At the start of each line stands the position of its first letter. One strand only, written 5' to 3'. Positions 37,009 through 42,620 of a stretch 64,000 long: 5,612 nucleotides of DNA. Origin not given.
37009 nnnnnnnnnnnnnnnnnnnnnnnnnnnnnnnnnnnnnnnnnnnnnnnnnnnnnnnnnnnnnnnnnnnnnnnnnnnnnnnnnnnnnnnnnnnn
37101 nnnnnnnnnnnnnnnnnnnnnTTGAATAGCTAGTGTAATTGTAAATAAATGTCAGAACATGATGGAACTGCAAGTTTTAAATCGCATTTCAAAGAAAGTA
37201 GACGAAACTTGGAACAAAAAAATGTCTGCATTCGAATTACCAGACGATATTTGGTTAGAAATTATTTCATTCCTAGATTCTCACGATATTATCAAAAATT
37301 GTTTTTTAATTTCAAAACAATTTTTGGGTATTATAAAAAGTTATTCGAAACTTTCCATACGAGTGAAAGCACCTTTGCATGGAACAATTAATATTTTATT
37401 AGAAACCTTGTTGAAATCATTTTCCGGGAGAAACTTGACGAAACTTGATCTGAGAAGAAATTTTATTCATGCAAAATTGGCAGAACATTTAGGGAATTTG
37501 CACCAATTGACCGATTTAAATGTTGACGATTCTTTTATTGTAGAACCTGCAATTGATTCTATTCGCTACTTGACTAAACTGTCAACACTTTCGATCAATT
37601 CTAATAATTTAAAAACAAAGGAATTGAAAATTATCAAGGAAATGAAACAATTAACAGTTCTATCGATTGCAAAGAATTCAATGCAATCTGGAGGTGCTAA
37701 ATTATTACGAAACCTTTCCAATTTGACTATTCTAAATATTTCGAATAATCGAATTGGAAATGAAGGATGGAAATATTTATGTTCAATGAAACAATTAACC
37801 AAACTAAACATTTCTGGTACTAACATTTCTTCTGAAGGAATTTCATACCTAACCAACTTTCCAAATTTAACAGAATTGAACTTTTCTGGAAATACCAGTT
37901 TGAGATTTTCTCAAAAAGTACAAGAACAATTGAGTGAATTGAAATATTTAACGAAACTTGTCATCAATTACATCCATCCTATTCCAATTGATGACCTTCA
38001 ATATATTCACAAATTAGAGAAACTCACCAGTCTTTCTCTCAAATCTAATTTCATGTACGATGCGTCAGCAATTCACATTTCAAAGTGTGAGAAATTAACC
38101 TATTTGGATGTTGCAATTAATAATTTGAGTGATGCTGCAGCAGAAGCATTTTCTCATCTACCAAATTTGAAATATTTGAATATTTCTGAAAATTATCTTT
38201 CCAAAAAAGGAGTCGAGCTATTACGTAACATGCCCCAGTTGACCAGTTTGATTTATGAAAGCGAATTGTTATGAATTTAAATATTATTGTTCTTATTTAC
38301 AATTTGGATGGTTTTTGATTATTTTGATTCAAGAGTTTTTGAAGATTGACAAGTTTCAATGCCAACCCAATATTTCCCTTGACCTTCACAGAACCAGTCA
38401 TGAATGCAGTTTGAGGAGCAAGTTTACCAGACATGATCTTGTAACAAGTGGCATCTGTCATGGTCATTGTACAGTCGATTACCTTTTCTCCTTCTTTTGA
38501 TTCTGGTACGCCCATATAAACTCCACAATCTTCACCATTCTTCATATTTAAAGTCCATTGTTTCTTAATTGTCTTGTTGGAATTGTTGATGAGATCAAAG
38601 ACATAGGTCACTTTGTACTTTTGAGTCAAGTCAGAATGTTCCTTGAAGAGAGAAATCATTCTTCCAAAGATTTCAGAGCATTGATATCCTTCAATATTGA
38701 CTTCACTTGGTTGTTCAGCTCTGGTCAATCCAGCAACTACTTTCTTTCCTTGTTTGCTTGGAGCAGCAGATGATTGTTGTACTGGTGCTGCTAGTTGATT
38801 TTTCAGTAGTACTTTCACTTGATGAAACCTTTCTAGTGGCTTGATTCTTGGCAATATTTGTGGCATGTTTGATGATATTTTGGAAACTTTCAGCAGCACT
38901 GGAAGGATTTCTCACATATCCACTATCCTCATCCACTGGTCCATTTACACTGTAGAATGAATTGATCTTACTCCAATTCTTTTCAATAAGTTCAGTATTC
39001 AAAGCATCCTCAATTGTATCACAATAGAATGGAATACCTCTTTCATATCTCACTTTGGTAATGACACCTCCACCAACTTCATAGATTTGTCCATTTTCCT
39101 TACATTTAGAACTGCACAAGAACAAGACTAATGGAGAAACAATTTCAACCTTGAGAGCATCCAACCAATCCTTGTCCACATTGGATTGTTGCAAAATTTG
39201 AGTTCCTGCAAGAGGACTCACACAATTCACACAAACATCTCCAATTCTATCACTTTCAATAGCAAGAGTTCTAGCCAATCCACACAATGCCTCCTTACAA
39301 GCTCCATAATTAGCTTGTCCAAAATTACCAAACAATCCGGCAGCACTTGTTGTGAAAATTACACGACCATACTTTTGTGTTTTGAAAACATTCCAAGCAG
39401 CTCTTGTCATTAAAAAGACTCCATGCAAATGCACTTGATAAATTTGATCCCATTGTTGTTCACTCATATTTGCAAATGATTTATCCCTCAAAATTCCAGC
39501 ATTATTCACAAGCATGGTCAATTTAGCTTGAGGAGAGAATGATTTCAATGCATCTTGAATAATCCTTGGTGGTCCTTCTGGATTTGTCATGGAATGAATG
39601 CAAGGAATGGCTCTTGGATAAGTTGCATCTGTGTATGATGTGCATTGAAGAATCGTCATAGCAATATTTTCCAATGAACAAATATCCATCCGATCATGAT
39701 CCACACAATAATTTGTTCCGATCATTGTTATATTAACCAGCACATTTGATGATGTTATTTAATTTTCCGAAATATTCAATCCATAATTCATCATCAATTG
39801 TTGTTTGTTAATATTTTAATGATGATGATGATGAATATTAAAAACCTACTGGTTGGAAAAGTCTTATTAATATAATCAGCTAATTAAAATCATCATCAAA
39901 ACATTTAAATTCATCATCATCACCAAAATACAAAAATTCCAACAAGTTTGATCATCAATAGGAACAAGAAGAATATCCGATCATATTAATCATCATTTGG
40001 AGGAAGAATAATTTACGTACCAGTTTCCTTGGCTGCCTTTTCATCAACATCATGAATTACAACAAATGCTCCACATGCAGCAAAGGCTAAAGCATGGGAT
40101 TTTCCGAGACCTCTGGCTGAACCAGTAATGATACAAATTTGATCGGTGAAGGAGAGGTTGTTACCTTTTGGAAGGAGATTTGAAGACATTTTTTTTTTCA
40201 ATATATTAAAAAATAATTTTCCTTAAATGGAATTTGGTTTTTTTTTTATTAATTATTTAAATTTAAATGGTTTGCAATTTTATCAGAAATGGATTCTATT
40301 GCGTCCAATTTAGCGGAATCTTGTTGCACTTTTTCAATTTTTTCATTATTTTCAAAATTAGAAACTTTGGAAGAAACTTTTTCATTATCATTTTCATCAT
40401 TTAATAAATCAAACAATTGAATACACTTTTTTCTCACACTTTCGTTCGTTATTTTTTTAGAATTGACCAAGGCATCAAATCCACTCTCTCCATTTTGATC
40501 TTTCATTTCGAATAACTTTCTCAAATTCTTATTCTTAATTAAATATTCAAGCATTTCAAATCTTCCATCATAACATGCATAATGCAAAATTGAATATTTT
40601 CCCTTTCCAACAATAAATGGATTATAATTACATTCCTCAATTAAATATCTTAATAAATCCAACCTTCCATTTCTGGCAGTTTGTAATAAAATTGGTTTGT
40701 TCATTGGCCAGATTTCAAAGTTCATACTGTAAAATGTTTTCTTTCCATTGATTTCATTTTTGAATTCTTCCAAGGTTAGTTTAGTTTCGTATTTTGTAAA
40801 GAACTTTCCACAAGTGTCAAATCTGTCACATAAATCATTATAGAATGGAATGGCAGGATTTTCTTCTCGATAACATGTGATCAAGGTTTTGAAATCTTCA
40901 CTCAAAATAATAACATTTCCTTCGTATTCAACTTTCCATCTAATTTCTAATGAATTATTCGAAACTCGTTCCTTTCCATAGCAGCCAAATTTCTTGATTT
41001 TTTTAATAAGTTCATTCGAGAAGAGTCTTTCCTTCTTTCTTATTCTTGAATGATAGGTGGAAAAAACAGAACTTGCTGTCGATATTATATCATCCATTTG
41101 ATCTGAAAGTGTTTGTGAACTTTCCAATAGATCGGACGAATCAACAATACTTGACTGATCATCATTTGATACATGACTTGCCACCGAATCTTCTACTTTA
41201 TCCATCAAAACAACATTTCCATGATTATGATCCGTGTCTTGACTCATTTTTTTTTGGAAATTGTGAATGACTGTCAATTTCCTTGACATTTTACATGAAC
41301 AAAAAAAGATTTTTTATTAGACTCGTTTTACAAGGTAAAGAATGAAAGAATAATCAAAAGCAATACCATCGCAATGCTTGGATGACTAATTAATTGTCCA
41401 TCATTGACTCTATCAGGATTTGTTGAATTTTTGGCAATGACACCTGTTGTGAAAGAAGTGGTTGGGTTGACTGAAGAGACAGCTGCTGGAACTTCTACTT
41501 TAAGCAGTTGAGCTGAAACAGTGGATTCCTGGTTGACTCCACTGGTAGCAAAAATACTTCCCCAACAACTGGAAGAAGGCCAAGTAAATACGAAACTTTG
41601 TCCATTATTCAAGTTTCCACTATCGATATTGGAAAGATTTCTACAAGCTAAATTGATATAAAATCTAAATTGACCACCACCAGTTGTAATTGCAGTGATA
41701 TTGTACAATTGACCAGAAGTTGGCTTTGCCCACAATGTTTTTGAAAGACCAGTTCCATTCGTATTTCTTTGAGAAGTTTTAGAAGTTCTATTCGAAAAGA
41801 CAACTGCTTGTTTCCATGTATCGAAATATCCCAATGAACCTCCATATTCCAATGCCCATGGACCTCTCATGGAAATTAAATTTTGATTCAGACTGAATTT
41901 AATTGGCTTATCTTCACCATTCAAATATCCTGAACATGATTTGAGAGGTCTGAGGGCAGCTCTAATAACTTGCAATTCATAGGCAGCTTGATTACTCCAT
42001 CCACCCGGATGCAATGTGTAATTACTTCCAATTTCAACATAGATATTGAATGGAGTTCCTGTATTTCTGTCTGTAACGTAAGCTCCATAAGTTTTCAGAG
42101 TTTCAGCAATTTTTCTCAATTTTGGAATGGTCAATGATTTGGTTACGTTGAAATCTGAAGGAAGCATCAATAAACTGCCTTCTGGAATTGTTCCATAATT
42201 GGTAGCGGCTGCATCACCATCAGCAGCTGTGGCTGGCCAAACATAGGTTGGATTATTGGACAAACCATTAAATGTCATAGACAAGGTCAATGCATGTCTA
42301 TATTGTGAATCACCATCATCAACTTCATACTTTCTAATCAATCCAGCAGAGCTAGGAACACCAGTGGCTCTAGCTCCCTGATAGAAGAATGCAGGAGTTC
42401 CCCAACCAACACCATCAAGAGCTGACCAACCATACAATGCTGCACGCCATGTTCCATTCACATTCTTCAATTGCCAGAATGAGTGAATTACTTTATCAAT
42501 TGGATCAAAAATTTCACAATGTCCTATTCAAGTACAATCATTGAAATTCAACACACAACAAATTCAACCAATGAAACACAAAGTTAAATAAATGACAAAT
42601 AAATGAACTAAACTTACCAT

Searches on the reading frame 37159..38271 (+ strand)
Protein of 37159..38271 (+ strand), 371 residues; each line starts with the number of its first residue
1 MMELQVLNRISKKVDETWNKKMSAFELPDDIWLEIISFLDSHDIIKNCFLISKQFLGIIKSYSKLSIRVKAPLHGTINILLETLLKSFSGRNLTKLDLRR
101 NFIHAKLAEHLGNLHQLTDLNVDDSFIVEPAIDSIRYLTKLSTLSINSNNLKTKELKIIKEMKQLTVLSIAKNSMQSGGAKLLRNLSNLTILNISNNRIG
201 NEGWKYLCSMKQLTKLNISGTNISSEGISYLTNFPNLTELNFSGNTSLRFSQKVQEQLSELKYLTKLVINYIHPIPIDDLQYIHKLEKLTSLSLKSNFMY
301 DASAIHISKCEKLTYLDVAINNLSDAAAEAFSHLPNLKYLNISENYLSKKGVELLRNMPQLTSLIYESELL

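Call 49: search_protein_families(library=pfam, proteins=[window:37159-38271:+], max_evalue=0.01)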
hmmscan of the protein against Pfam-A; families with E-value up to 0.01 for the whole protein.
window:37159-38271:+ (371 aa): 12 families
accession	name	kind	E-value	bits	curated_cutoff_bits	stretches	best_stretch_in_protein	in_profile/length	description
PF13855.12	LRR_8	-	4.6e-24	84.4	27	3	312-364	2-54/61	Leucine rich repeat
PF12799.13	LRR_4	-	1.4e-20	73.2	27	3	211-248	1-36/44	Leucine Rich repeats (2 copies)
PF23598.1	LRR_14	-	2.3e-18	66.5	40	2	184-365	67-245/353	Leucine-rich repeat region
PF13516.12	LRR_6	-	7.5e-18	63.6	23.4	1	187-208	3-24/24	Leucine Rich repeat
PF00560.39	LRR_1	-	3.4e-12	44.4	20.6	0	188-209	1-22/23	Leucine Rich Repeat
PF25013.1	LRR_Zer-1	-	2e-08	34.9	27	1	257-357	3-108/137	Zer-1-like, Leucine-rich repeats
PF14580.12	LRR_9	-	6.1e-07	29.6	30.5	1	108-203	34-129/175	Leucine-rich repeat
PF24758.1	LRR_At5g56370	-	1.8e-05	24.9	27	0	306-364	32-91/227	FBD-associated F-box protein At5g56370, LRR repeats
PF23952.1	LRR_EndoS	-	0.00029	21.5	27.9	0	258-345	67-116/116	Endo-beta-N-acetylglucosaminidase EndoS LRR domain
PF00646.38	F-box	-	0.00085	19.6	20.5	1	26-61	3-37/43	F-box domain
PF20919.3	DHU1_N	-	0.0032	17.2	26.7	0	137-200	118-181/370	DWD hypersensitive to UV-B 1, N-terminal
PF12937.12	F-box-like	-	0.0063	16.7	24.3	0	26-59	3-35/47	F-box-like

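Call 56: list_cluster_members(proteins=[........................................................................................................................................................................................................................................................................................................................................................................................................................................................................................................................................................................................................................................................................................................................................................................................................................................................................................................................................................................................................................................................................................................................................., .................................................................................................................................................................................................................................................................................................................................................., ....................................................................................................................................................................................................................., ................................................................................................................, window:37159-38271:+, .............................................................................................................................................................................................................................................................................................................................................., window:45689-46417:-])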
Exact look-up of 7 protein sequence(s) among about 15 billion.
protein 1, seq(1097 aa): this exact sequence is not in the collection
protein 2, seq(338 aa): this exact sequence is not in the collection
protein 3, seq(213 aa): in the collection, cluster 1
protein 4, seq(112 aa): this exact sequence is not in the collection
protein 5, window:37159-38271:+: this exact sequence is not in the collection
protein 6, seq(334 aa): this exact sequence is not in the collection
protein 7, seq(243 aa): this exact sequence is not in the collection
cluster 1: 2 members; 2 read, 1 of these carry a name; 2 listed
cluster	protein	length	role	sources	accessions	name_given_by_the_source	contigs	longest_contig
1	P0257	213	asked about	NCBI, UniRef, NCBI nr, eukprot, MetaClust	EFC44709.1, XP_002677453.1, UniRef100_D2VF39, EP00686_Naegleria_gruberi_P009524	predicted protein [Naegleria gruberi] | Predicted protein n=1 Tax=Naegleria gruberi TaxID=5762 RepID=D2VF39_NAEGR | uncharacterized protein NAEGRDRAFT_67490 [Naegleria gruberi]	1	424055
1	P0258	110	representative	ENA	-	-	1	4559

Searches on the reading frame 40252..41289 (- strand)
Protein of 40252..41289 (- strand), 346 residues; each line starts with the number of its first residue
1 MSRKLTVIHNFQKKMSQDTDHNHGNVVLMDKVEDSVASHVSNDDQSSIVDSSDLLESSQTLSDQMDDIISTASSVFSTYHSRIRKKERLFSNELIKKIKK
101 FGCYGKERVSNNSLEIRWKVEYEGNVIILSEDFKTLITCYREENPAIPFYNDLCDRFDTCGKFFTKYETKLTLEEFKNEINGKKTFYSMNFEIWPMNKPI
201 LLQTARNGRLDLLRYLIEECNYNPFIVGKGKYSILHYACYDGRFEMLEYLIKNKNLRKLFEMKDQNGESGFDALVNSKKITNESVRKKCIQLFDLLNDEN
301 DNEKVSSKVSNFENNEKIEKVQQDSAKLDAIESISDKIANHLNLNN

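Call 49: search_protein_families(library=pfam, proteins=[window:40252-41289:-], max_evalue=0.01)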
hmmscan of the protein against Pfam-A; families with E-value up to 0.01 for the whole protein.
window:40252-41289:- (346 aa): 5 families
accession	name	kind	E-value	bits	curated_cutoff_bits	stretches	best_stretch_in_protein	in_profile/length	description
PF13606.12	Ank_3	-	4.3e-08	33.1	22.3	1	232-253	3-24/30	Ankyrin repeat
PF12796.13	Ank_2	-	2.4e-07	31.7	27.3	1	200-253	32-82/90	Ankyrin repeats (3 copies)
PF13637.12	Ank_4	-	2.6e-06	28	22.7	1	205-251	5-50/50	Ankyrin repeats (many copies)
PF13857.12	Ank_5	-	2.3e-05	25.1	27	1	217-253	2-38/56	Ankyrin repeats (many copies)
PF00023.36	Ank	-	0.00012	22.7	21.1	0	233-253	4-25/33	Ankyrin repeat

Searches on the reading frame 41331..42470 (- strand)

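Call 49: search_protein_families(library=pfam, proteins=[window:41331-42470:-], max_evalue=0.01)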
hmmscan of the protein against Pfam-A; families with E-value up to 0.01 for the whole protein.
window:41331-42470:- (380 aa): 1 family
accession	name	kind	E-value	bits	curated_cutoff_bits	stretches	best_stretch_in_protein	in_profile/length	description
PF05736.17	OprF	-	0.0073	16.5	23.5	0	207-293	51-135/184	OprF membrane domain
